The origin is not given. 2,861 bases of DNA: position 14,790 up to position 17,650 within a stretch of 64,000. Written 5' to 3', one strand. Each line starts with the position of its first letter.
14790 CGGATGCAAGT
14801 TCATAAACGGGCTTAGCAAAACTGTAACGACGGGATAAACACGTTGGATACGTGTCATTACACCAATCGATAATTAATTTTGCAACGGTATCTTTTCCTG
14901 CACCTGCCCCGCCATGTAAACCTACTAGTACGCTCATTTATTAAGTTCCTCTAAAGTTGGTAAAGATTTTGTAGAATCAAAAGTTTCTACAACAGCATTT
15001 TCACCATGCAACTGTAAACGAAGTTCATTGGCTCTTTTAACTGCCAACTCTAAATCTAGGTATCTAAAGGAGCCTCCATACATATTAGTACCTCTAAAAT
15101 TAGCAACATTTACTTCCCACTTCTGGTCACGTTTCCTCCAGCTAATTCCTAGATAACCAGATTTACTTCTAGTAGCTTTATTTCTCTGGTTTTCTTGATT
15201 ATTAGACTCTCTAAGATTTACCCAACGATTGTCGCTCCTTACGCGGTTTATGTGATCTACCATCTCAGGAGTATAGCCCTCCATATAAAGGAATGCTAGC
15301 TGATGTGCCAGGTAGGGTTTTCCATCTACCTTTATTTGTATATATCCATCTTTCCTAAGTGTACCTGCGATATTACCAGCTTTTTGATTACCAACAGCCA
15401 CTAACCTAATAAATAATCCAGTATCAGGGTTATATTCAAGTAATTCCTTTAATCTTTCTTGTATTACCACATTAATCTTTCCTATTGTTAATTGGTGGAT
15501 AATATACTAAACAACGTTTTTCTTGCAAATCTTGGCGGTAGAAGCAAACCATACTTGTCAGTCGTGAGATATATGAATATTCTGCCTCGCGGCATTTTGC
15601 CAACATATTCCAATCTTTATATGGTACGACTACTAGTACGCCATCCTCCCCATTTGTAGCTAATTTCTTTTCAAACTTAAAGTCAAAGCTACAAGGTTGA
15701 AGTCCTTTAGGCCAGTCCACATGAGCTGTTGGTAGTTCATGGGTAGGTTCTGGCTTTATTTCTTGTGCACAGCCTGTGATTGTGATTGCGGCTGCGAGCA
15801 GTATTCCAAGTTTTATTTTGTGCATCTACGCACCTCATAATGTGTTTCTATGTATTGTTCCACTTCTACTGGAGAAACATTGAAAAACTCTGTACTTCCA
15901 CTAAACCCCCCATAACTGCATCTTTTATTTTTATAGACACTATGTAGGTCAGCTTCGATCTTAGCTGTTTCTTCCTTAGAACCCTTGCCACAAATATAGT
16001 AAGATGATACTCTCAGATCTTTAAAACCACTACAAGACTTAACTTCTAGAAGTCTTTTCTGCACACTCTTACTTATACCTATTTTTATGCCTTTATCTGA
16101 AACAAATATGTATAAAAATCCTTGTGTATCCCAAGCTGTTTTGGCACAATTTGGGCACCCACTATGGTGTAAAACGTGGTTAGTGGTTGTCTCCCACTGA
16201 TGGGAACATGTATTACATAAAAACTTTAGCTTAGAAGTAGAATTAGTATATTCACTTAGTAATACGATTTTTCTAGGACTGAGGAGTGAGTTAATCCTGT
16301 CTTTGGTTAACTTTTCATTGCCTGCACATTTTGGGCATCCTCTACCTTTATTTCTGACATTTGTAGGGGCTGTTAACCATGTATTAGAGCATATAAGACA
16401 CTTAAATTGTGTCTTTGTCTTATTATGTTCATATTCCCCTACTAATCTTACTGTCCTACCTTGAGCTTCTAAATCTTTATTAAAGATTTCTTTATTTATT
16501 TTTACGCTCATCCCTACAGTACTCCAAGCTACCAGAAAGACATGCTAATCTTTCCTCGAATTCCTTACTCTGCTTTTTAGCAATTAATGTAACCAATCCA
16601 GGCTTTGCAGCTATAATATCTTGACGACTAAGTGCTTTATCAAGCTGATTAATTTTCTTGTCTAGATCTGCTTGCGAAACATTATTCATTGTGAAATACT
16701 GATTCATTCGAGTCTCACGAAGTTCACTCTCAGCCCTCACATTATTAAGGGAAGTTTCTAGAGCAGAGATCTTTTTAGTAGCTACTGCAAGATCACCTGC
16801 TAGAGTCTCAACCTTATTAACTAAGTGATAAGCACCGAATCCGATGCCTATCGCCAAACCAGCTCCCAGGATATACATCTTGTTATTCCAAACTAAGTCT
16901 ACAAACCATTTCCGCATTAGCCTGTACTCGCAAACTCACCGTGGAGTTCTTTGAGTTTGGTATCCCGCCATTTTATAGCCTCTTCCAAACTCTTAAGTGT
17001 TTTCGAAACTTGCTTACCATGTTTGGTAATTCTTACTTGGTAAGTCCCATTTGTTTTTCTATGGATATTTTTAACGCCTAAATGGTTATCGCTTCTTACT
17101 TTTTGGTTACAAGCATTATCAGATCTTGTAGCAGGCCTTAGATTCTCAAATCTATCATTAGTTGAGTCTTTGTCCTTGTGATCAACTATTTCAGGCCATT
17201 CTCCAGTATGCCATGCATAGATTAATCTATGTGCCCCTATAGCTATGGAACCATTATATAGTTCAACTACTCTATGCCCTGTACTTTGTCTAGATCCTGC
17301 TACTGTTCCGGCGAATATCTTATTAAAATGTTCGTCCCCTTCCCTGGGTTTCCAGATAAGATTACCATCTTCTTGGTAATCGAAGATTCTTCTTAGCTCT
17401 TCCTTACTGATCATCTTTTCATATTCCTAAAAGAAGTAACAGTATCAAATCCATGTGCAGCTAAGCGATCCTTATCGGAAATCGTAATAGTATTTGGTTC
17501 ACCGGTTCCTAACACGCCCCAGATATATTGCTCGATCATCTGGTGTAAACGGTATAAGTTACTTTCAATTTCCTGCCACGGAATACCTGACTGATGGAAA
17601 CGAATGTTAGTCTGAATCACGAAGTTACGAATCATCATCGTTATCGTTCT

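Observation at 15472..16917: Candidate spanin pair separated by an endonuclease gene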

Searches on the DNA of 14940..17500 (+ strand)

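Call 3: search_dna_similar(query=window:15000-17500:+, collection=phages, mode=near, max_rows=30)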
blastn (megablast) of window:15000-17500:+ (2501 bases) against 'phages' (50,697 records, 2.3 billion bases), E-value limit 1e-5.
Records with a match: 449; places in all: 460; records where one place covers at least 80% of the query: 4.
Best place of each record, by identity: 95-99% 40; 90-95% 134; 80-90% 272; 60-80% 3.
By first word of the organism name: Salmonella 276; Escherichia 131; Phage 12; Bacteriophage 10; Shigella 4; Listeria 4; Citrobacter 3; Klebsiella 3; Yersinia 2; Campylobacter 2; and 2 more.
By host as written in the record: - 57; Escherichia coli 42; Salmonella enterica subsp. enterica serovar Enteritidis PT1 39; Salmonella sp. 25; Salmonella enterica 23; Salmonella enterica subsp. enterica serovar Enteritidis 21; Salmonella enterica subsp. enterica 19; Salmonella enterica subsp. enterica serovar Typhimurium 17; and 90 more.
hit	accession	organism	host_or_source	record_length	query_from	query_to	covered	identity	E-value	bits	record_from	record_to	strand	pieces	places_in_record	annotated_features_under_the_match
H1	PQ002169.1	Salmonella phage vB_Sen_SG_WM_RUS_R2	Salmonella enterica subsp. enterica ...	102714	470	2501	81%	98.5%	0e+0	3587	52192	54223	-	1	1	endonuclease | HNH endonuclease | Rz-like spanin (x2) | hypothetical protein | deoxynucleoside monophosphate kinase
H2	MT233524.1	Salmonella phage vB_Sen_I1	Salmonella enterica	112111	470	2501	81%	98.2%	0e+0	3548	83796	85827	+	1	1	hypothetical protein (x5) | dNMP kinase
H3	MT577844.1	Salmonella phage vB_StyS-LmqsSP1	Salmonella enterica subsp. enterica ...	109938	470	2501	81%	97.3%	0e+0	3448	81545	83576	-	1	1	hypothetical protein (x2) | homing endonuclease | o-spanin | i-spanin | deoxynucleotide monophosphate kinase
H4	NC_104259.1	Salmonella phage vB_StyS-LmqsSP1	Salmonella enterica subsp. enterica ...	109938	470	2501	81%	97.3%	0e+0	3448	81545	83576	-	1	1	hypothetical protein (x2) | homing endonuclease | o-spanin | i-spanin | deoxynucleotide monophosphate kinase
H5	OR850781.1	Salmonella phage S.Inf 5-2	Salmonella enterica subsp. enterica ...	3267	1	1877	75%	93.0%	0e+0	2741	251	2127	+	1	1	record has no annotation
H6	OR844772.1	Escherichia phage ECO111 5-P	Escherichia coli O111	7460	74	1877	72%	93.5%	0e+0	2678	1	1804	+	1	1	record has no annotation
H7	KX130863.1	Shigella phage SHSML-45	Shigella sonnei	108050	470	1877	56%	98.9%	0e+0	2512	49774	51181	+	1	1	hypothetical protein (x2) | deoxynucleotide monophosphate kinase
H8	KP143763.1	Salmonella phage Shivani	Salmonella enterica subsp. enterica ...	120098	470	1877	56%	98.9%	0e+0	2512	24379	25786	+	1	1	hypothetical protein | i-spanin | o-spanin | deoxynucleoside-5'-monophosphate kinase | ribosome_binding_site (x3)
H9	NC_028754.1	Salmonella phage Shivani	Salmonella enterica subsp. enterica ...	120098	470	1877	56%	98.9%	0e+0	2512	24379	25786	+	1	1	endonuclease | Rz-like spanin (x2) | deoxynucleoside monophosphate kinase | ribosome_binding_site (x3)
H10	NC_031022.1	Shigella phage SHSML-45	Shigella sonnei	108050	470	1877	56%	98.9%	0e+0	2512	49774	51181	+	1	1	endonuclease | Rz-like spanin | deoxynucleoside monophosphate kinase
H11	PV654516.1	Salmonella phage vB_SLGBLB0002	Salmonella enterica subsp. enterica ...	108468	470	1877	56%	98.9%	0e+0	2512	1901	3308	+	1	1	hypothetical protein (x4)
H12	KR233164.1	Salmonella phage NR01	Salmonella typhimurium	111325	470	1877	56%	96.0%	0e+0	2290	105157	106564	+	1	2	hypothetical protein | putative i-spanin | putative o-spanin | deoxynucleoside-5'-monophosphatate kinase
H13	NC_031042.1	Salmonella phage NR01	Salmonella typhimurium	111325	470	1877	56%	96.0%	0e+0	2290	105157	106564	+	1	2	endonuclease | Rz-like spanin (x2) | deoxynucleoside monophosphate kinase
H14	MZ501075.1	Escherichia phage IrisVonRoten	Escherichia coli K-12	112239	470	2501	60%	90.0%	0e+0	1938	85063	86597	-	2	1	putative homing endonuclease | i-spanin | o-spanin | hypothetical protein | dNMP kinase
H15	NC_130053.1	Escherichia phage IrisVonRoten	Escherichia coli K-12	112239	470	2501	60%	90.0%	0e+0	1938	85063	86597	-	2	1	putative homing endonuclease | i-spanin | o-spanin | hypothetical protein | dNMP kinase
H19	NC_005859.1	Escherichia phage T5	Escherichia coli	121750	470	2501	53%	97.7%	0e+0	2289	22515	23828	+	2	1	hegF: H-N-H-endonuclease F-TflVI | Rz-like spanin (x2) | hypothetical protein | dnk: deoxynucleoside monophosphate kinase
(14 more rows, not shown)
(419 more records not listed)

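Call 6: get_annotated_region(hit=H19, flank=4000)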
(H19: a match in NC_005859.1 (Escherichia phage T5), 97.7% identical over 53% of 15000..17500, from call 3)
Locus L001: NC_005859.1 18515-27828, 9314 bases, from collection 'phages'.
description: Enterobacteria phage T5, complete genome.
organism: Escherichia phage T5 (NCBI taxid 2695836)
taxonomy: Viruses; Duplodnaviria; Heunggongvirae; Uroviricota; Caudoviricetes; Demerecviridae; Markadamsvirinae; Tequintavirus; Tequintavirus T5
host: Escherichia coli; source: -; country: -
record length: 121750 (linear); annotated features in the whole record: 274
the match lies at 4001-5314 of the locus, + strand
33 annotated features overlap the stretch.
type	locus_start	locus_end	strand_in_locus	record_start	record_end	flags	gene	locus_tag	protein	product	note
CDS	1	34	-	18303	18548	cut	-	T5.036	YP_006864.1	major head protein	-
regulatory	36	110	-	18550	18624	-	-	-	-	promoter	-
regulatory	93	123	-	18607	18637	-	-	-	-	terminator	putative rho-independent transcription terminator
CDS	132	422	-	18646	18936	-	-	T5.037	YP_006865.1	putative thioredoxin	identified by match to InterPro domains IPR006663 and IPR006662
CDS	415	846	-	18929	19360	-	-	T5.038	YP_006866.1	hypothetical protein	-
regulatory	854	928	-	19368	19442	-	-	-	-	promoter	-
CDS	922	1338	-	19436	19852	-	-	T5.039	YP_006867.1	hypothetical protein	contains four transmembrane domains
regulatory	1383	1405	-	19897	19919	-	-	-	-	terminator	putative rho-independent transcription terminator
CDS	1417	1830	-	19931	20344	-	lys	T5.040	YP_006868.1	endolysin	-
CDS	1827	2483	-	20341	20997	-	C1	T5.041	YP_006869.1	holin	lysis protein; contains single transmembrane domain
regulatory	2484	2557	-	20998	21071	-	-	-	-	promoter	-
regulatory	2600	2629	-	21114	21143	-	-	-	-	terminator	putative rho-independent transcription terminator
CDS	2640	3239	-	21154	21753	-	-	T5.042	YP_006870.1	ATP-dependent protease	identified by sequence semilarity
CDS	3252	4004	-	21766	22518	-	dnk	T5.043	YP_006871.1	deoxynucleoside monophosphate kinase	converts dNMPs to dNDPs; matches to InterPro repeat IPR002110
misc_feature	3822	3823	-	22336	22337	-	-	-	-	-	major DNA single-chain interruption; identified by match to the consensus sequence 5'-NPu pGCGCN-3' surrounding an ...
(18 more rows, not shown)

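Call 7: get_annotated_region(hit=H9, flank=3000)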
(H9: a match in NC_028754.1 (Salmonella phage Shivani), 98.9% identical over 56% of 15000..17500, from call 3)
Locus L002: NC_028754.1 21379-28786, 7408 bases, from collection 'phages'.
description: Salmonella phage Shivani, complete genome.
organism: Salmonella phage Shivani (NCBI taxid 1572715)
taxonomy: Viruses; Duplodnaviria; Heunggongvirae; Uroviricota; Caudoviricetes; Demerecviridae; Markadamsvirinae; Tequintavirus; Tequintavirus shivani
host: Salmonella enterica subsp. enterica serovar Typhimurium; source: -; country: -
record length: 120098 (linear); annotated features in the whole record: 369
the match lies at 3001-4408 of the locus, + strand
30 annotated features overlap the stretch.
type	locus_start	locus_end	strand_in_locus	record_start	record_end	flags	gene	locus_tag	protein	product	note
CDS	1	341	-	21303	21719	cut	-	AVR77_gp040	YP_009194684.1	hypothetical protein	-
regulatory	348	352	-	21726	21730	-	-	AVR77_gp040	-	ribosome_binding_site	-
CDS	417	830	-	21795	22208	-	-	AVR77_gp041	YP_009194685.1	endolysin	contains DD-peptidase zinc-binding domain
CDS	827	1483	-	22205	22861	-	-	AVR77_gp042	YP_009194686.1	holin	-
regulatory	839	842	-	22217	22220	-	-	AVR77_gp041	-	ribosome_binding_site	-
regulatory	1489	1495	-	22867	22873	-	-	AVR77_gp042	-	ribosome_binding_site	-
CDS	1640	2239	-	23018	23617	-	-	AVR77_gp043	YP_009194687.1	ATP-dependent protease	translocation-enhancing protein like domain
regulatory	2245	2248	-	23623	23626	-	-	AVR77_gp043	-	ribosome_binding_site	-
CDS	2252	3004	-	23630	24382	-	-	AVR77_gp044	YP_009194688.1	deoxynucleoside monophosphate kinase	nucleoside triphosphate hydrolase domain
CDS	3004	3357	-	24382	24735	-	-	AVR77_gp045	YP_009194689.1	Rz-like spanin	-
regulatory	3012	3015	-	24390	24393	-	-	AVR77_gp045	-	ribosome_binding_site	-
CDS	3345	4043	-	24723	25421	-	-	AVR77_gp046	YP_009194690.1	endonuclease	-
regulatory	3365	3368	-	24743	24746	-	-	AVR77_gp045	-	ribosome_binding_site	-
CDS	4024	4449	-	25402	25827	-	-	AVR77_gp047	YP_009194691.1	Rz-like spanin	-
regulatory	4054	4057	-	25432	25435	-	-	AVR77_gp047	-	ribosome_binding_site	-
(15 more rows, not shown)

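Call 8: get_annotated_region(hit=H1, flank=3000)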
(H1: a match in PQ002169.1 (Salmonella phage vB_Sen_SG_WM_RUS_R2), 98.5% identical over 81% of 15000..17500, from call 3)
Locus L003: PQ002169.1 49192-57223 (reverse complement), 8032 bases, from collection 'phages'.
description: Salmonella phage vB_Sen_SG_WM_RUS_R2, complete genome.
organism: Salmonella phage vB_Sen_SG_WM_RUS_R2 (NCBI taxid 3234146)
taxonomy: Viruses; Duplodnaviria; Heunggongvirae; Uroviricota; Caudoviricetes; Demerecviridae
host: Salmonella enterica subsp. enterica serovar Enteritidis; source: -; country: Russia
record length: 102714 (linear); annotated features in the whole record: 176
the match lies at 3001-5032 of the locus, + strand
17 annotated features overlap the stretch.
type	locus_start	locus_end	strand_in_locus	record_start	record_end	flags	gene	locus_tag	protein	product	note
CDS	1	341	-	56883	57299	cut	-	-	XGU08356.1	hypothetical protein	-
CDS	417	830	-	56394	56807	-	-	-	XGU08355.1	endolysin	-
CDS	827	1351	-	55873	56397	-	-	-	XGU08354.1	holin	-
CDS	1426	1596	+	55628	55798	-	-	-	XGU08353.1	hypothetical protein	-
CDS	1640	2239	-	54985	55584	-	-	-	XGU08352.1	ATP-dependent protease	-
CDS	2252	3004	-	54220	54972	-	-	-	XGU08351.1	deoxynucleoside monophosphate kinase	-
CDS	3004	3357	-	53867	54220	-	-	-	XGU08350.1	Rz-like spanin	-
CDS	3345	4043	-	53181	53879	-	-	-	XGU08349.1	endonuclease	-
CDS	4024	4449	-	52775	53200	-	-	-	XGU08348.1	Rz-like spanin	-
CDS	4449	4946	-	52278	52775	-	-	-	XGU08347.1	HNH endonuclease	-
CDS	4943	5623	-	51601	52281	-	-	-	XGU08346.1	hypothetical protein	-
CDS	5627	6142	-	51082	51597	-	-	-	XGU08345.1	HNH endonuclease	-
CDS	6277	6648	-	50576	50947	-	-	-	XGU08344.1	hypothetical protein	-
CDS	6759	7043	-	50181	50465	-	-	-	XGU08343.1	hypothetical protein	-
CDS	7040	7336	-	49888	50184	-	-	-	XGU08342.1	hypothetical protein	-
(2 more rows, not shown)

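Call 11: search_dna_similar(query=window:15830-16490:-, collection=phages, mode=distant, max_rows=60)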
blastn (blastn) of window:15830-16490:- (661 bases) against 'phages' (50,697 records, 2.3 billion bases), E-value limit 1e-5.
Records with a match: 19; places in all: 19; records where one place covers at least 80% of the query: 18.
Best place of each record, by identity: >=99% 7; 95-99% 8; 80-90% 4.
By first word of the organism name: Salmonella 10; Escherichia 4; Shigella 2; Yersinia 2; Listeria 1.
By host as written in the record: Salmonella enterica subsp. enterica serovar Typhimurium 4; Shigella sonnei 2; Salmonella typhimurium 2; Escherichia coli K-12 2; Yersinia enterocolitica 2; Salmonella enterica subsp. enterica serovar Typhimurium (EUROGROUP BIOLAB ... 1; Salmonella enterica subsp. enterica serovar Enteritidis 1; Salmonella enterica 1; and 4 more.
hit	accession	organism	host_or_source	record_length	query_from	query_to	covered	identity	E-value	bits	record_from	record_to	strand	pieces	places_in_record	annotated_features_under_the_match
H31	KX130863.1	Shigella phage SHSML-45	Shigella sonnei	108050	1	661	100%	100.0%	0e+0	1193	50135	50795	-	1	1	hypothetical protein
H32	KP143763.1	Salmonella phage Shivani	Salmonella enterica subsp. enterica ...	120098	1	661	100%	100.0%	0e+0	1193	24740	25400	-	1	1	hypothetical protein | ribosome_binding_site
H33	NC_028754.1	Salmonella phage Shivani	Salmonella enterica subsp. enterica ...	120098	1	661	100%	100.0%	0e+0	1193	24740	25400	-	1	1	endonuclease | ribosome_binding_site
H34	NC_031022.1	Shigella phage SHSML-45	Shigella sonnei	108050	1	661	100%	100.0%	0e+0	1193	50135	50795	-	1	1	endonuclease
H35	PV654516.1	Salmonella phage vB_SLGBLB0002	Salmonella enterica subsp. enterica ...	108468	1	661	100%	100.0%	0e+0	1193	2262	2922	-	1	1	hypothetical protein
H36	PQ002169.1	Salmonella phage vB_Sen_SG_WM_RUS_R2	Salmonella enterica subsp. enterica ...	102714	1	661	100%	99.7%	0e+0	1184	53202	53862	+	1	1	endonuclease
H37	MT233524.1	Salmonella phage vB_Sen_I1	Salmonella enterica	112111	1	661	100%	98.9%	0e+0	1161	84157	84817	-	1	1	hypothetical protein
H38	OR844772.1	Escherichia phage ECO111 5-P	Escherichia coli O111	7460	1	661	100%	98.9%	0e+0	1161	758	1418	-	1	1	record has no annotation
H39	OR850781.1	Salmonella phage S.Inf 5-2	Salmonella enterica subsp. enterica ...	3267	1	661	100%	98.9%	0e+0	1161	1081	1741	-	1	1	record has no annotation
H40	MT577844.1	Salmonella phage vB_StyS-LmqsSP1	Salmonella enterica subsp. enterica ...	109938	1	661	100%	98.8%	0e+0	1157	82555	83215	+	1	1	hypothetical protein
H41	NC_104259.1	Salmonella phage vB_StyS-LmqsSP1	Salmonella enterica subsp. enterica ...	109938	1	661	100%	98.8%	0e+0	1157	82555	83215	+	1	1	hypothetical protein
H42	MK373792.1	Escherichia phage vB_EcoS_VAH1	Escherichia coli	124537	1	661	100%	98.5%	0e+0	1146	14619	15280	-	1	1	hypothetical protein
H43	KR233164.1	Salmonella phage NR01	Salmonella typhimurium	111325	1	661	100%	98.3%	0e+0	1143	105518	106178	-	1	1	hypothetical protein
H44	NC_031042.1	Salmonella phage NR01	Salmonella typhimurium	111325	1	661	100%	98.3%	0e+0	1143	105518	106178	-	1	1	endonuclease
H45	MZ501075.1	Escherichia phage IrisVonRoten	Escherichia coli K-12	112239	1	661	100%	87.1%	0e+0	810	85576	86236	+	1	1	putative homing endonuclease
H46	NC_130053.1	Escherichia phage IrisVonRoten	Escherichia coli K-12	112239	1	661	100%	87.1%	0e+0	810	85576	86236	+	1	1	putative homing endonuclease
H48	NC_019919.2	Yersinia phage phiR2-01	Yersinia enterocolitica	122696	1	661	100%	85.9%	0e+0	774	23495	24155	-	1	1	g038: endonuclease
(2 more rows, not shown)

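Call 13: get_annotated_region(hit=H46, flank=1500)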
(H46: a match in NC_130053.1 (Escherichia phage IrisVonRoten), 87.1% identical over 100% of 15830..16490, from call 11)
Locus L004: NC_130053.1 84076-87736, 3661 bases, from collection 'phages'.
description: Escherichia phage IrisVonRoten, complete genome.
organism: Escherichia phage IrisVonRoten (NCBI taxid 2852004)
taxonomy: Viruses; Duplodnaviria; Heunggongvirae; Uroviricota; Caudoviricetes; Demerecviridae; Markadamsvirinae; Tequintavirus; Tequintavirus irisvonroten
host: Escherichia coli K-12; source: sewage plant inflow; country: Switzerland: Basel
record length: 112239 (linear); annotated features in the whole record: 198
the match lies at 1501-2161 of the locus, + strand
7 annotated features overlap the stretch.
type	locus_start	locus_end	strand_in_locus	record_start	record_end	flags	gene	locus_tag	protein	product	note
CDS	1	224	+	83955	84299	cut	-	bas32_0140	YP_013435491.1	hypothetical protein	-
CDS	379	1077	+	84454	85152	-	-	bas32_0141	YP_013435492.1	hypothetical protein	-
CDS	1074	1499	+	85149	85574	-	-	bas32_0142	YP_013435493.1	i-spanin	-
CDS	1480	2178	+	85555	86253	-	-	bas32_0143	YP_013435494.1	putative homing endonuclease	-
CDS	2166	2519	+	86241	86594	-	-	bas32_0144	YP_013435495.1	o-spanin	-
CDS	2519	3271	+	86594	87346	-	-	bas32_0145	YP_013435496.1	dNMP kinase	-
CDS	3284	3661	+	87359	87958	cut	-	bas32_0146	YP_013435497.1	Clp-like protease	-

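Call 14: get_annotated_region(hit=H48, flank=1500)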
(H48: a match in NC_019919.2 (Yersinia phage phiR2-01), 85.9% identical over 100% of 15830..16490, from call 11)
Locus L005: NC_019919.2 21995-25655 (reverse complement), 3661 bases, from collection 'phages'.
description: Yersinia phage phiR201 complete genome.
organism: Yersinia phage phiR2-01 (NCBI taxid 1206557)
taxonomy: Viruses; Duplodnaviria; Heunggongvirae; Uroviricota; Caudoviricetes; Demerecviridae; Markadamsvirinae; Epseptimavirus; Epseptimavirus R201
host: Yersinia enterocolitica; source: -; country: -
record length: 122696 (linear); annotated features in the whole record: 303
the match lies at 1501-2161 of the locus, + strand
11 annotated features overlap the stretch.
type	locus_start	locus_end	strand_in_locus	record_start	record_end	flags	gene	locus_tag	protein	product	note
CDS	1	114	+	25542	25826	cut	g041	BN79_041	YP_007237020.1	hypothetical protein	-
regulatory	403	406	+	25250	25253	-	-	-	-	ribosome_binding_site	-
CDS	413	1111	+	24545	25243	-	g040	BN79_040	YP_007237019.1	hypothetical protein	-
CDS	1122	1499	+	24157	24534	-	g039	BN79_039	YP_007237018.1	Rz-like spanin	-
regulatory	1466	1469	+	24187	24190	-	g039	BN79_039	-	ribosome_binding_site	-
CDS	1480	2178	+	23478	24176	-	g038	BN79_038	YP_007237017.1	endonuclease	-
CDS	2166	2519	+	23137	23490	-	g037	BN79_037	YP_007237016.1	Rz-like spanin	-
regulatory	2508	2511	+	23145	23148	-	g037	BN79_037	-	ribosome_binding_site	-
CDS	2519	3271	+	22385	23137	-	g036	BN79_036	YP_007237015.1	deoxynucleoside monophosphate kinase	-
regulatory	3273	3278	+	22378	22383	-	-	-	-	ribosome_binding_site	-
CDS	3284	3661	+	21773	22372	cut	g035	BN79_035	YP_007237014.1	ATP-dependent protease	-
